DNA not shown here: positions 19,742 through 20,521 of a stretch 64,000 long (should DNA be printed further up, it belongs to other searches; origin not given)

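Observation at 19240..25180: AT-rich island beside tRNA-Pro with a STAND-like NTPase-HTH giant and a coupled DUF4417 / toxin-like / immunity-like operon: candidate undescribed conflict or defence system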

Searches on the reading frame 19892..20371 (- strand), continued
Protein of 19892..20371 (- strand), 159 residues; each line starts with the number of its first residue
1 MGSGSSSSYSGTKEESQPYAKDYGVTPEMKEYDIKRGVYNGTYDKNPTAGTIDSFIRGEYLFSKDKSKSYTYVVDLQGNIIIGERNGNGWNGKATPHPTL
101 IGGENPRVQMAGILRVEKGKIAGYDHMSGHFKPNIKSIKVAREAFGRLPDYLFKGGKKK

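Call 64: search_dna_similar(query=window:19892-20371:-, collection=phages, mode=protein, max_evalue=0.001)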
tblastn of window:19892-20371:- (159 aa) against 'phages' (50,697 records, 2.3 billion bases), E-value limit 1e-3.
No match.

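Call 75: search_solved_structures(query=A1, max_evalue=1)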
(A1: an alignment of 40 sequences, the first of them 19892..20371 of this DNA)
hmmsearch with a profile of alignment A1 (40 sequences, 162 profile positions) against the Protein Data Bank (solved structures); distinct sequences matched with E-value up to 1: 1.
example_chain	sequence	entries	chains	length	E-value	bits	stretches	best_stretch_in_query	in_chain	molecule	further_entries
1lrz_A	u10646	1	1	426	0.34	14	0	112-158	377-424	factor essential for expression of methicillin resistance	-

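Call 79: search_protein_families(library=pfam, proteins=[L027:7971-8516:-, L062:8578-9102:-, L014:3280-3660:+, L005:6809-7192:+, L011:752-1879:-, L059:7811-8527:-, L023:8537-9103:+, L037:8538-9071:+, L017:87-1736:-], max_evalue=0.01)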
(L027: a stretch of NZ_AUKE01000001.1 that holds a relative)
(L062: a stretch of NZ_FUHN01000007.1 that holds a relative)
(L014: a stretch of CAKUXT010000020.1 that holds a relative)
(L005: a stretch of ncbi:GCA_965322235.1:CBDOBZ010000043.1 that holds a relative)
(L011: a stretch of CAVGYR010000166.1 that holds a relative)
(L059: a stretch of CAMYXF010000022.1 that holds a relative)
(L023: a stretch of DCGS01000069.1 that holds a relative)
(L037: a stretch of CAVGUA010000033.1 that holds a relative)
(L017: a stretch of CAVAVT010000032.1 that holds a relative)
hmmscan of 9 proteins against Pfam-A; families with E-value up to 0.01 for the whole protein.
L027:7971-8516:- (181 aa): 2 families
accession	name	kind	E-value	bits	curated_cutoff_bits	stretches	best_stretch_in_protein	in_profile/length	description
PF01885.22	PTS_2-RNA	-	5.6e-45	154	26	1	3-167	3-176/177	RNA 2'-phosphotransferase, Tpt1 / KptA family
PF24022.1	DUF7334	-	0.0016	18.6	27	0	32-66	17-49/58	Family of unknown function (DUF7334)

L062:8578-9102:- (174 aa): 4 families
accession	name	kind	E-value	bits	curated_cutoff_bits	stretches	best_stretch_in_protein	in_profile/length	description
PF01381.28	HTH_3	-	3.1e-16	59.6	23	1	11-65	1-55/55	Helix-turn-helix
PF12844.13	HTH_19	-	5.6e-09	36.2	30.2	1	8-66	1-59/64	Helix-turn-helix domain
PF13443.12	HTH_26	-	2.9e-08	34.3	22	1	10-66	1-58/63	Cro/C1-type HTH DNA-binding domain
PF13560.12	HTH_31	-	2.7e-07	31.2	27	1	8-64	3-60/64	Helix-turn-helix domain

L014:3280-3660:+ (126 aa): 0 families

L005:6809-7192:+ (127 aa): 4 families
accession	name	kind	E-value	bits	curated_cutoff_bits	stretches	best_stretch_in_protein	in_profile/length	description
PF01381.28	HTH_3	-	6.4e-09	36.2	23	1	9-60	1-51/55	Helix-turn-helix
PF13560.12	HTH_31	-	5.7e-08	33.4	27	1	5-65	2-62/64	Helix-turn-helix domain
PF13443.12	HTH_26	-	8.7e-05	23.1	22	1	13-62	6-55/63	Cro/C1-type HTH DNA-binding domain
PF12844.13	HTH_19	-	0.00025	21.3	30.2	1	6-57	1-51/64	Helix-turn-helix domain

L011:752-1879:- (375 aa): 1 family
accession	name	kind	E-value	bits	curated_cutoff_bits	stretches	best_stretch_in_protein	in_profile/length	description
PF20277.3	CTD11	-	4.3e-25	89.3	27.7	1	239-370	5-138/138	C-terminal domain 11 of the ABC-three component (ABC-3C) systems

L059:7811-8527:- (238 aa): 1 family
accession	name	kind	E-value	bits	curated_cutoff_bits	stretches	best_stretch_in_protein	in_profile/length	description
PF06114.19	Peptidase_M78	-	9e-07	29.2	22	1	106-218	40-122/123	IrrE N-terminal-like domain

L023:8537-9103:+ (188 aa): 0 families

L037:8538-9071:+ (177 aa): 1 family
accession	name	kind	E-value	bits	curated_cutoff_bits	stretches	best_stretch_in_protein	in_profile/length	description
PF06114.19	Peptidase_M78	-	0.0018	18.5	22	1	88-174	35-121/123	IrrE N-terminal-like domain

L017:87-1736:- (549 aa): 1 family
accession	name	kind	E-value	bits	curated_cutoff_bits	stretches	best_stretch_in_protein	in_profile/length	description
PF10088.15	DUF2326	-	7e-18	65.1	28.7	1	421-542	2-141/141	Uncharacterised protein conserved in bacteria (DUF2326)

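Call 105: search_protein_families(library=pfam, alignment_id=A1, max_evalue=0.5)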
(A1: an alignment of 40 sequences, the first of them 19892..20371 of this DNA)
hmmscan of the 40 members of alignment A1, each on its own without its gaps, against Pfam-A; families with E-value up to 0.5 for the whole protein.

A. member 1, window:19892-20371:- (159 aa): 0 families

B. families by the number of members that match (of 40 scanned): 18 families
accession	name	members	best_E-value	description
PF13080.11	DUF3926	2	0.0018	Protein of unknown function (DUF3926)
PF18719.7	ArlS_N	2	0.02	ArlS sensor domain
PF24893.1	DUF7743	2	0.029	Domain of unknown function (DUF7743)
PF10264.15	Stork_head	2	0.055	Winged helix Storkhead-box1 domain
PF08309.17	LVIVD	2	0.062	LVIVD repeat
PF25023.1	TEN_YD-shell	1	0.019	Teneurin YD-shell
PF00799.26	Gemini_AL1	1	0.043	Geminivirus Rep catalytic domain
PF24612.2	Ig_TgrO1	1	0.046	TgrO1-like, immunoglobulin-like domain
PF10657.14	RC-P840_PscD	1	0.07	Photosystem P840 reaction centre protein PscD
PF21641.3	NarE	1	0.1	NarE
PF12539.13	Csm1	1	0.11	Chromosome segregation protein Csm1/Pcs1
PF24350.1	DUF7510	1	0.12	Family of unknown function (DUF7510)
PF14481.13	Fimbrial_PilY2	1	0.13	Type 4 fimbrial biogenesis protein PilY2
PF15631.11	Imm-NTF2-2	1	0.13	NTF2 fold immunity protein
PF17954.7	Pirin_C_2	1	0.22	Quercetinase C-terminal cupin domain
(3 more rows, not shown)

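Call 107: search_protein_families(library=padloc, proteins=[L017:87-1736:-, L011:752-1879:-, L027:7971-8516:-, L062:8578-9102:-, L059:7811-8527:-, L005:6809-7192:+, L023:8537-9103:+, L014:3280-3660:+], max_evalue=0.001)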
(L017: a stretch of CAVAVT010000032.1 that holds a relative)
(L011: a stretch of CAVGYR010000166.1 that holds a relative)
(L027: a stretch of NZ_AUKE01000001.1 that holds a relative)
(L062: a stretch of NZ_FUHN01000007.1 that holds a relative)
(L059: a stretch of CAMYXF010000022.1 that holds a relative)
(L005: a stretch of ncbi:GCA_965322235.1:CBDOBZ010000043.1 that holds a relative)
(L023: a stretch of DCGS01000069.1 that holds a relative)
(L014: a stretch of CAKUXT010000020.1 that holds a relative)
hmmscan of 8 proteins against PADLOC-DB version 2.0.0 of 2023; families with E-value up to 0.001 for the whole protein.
L017:87-1736:- (549 aa): 4 families
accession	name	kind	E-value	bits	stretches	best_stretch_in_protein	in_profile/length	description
PDLC04774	PDC-M68B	-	1.2e-16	58.4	1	20-485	15-516/581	-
PDLC03859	LmuB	-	3.6e-14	50.9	1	19-466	18-524/611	-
PDLC03863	LmuB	-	3.1e-06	24.2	0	14-281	14-280/610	-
PDLC00254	LmuB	-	1.2e-05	22.2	1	20-126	22-121/563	AAA ATPase domain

L011:752-1879:- (375 aa): 0 families

L027:7971-8516:- (181 aa): 0 families

L062:8578-9102:- (174 aa): 18 families
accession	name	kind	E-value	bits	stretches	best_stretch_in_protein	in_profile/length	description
PDLC02926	HTH_VI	-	1.6e-13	48.8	1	7-85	2-80/92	-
PDLC03952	RmrA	-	7.5e-11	39.5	1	4-63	20-79/395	-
PDLC04142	capH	-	1.1e-10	40.5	1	3-72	3-72/103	capH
PDLC04775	PDC-M69A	-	1.7e-10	39.4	1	5-72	6-73/113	-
PDLC03949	RmrA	-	7e-09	33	1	10-66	6-62/363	-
PDLC03947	RmrA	-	1.6e-08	31.8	1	3-74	8-78/383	-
PDLC03954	RmrA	-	1.8e-08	31.7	1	5-75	9-78/380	-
PDLC03944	RmrA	-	2.8e-08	31.2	1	3-67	3-67/384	-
PDLC03671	Control_protein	-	4.2e-08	31.3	1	5-65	13-73/84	control protein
PDLC03665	Control_protein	-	2.2e-07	29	1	6-65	8-68/77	control protein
PDLC03955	RmrA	-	3.3e-06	24.6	1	11-63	25-77/371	-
PDLC03951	RmrA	-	1e-05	22.7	1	9-65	11-67/400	-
PDLC03946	RmrA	-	4.9e-05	20.2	1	11-72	7-67/357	-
PDLC03948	RmrA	-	6.8e-05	19.9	1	6-61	8-63/397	-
PDLC03945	RmrA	-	0.00015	19.1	1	7-136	3-132/394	-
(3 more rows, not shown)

L059:7811-8527:- (238 aa): 7 families
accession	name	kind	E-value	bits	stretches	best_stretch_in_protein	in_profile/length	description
PDLC04141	capP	-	3.7e-12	44.3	1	79-218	44-150/242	capP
PDLC03945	RmrA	-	6.9e-05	20.2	0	107-234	207-306/394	-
PDLC03946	RmrA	-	0.00026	17.8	1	107-224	189-270/357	-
PDLC03953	RmrA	-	0.00027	18.3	0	106-125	206-225/373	-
PDLC03948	RmrA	-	0.00055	16.9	0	103-173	202-254/397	-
PDLC03951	RmrA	-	0.00067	16.7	0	151-174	228-251/400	-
PDLC03943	RmrA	-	0.0009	16.4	0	154-225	213-276/370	-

L005:6809-7192:+ (127 aa): 8 families
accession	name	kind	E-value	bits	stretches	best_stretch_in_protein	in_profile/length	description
PDLC02926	HTH_VI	-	9.2e-09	33.5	1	4-60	1-56/92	-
PDLC04142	capH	-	3.1e-07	29.4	1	4-122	6-100/103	capH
PDLC03949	RmrA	-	5.7e-06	23.4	1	11-61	9-58/363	-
PDLC03951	RmrA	-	2.4e-05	21.5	1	7-62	11-65/400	-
PDLC03947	RmrA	-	9.1e-05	19.4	1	9-59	16-65/383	-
PDLC03953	RmrA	-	0.00034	18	1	6-59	7-59/373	-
PDLC03946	RmrA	-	0.00042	17.2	1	11-60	9-57/357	-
PDLC03952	RmrA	-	0.00081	16.3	0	9-58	27-75/395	-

L023:8537-9103:+ (188 aa): 0 families

L014:3280-3660:+ (126 aa): 0 families
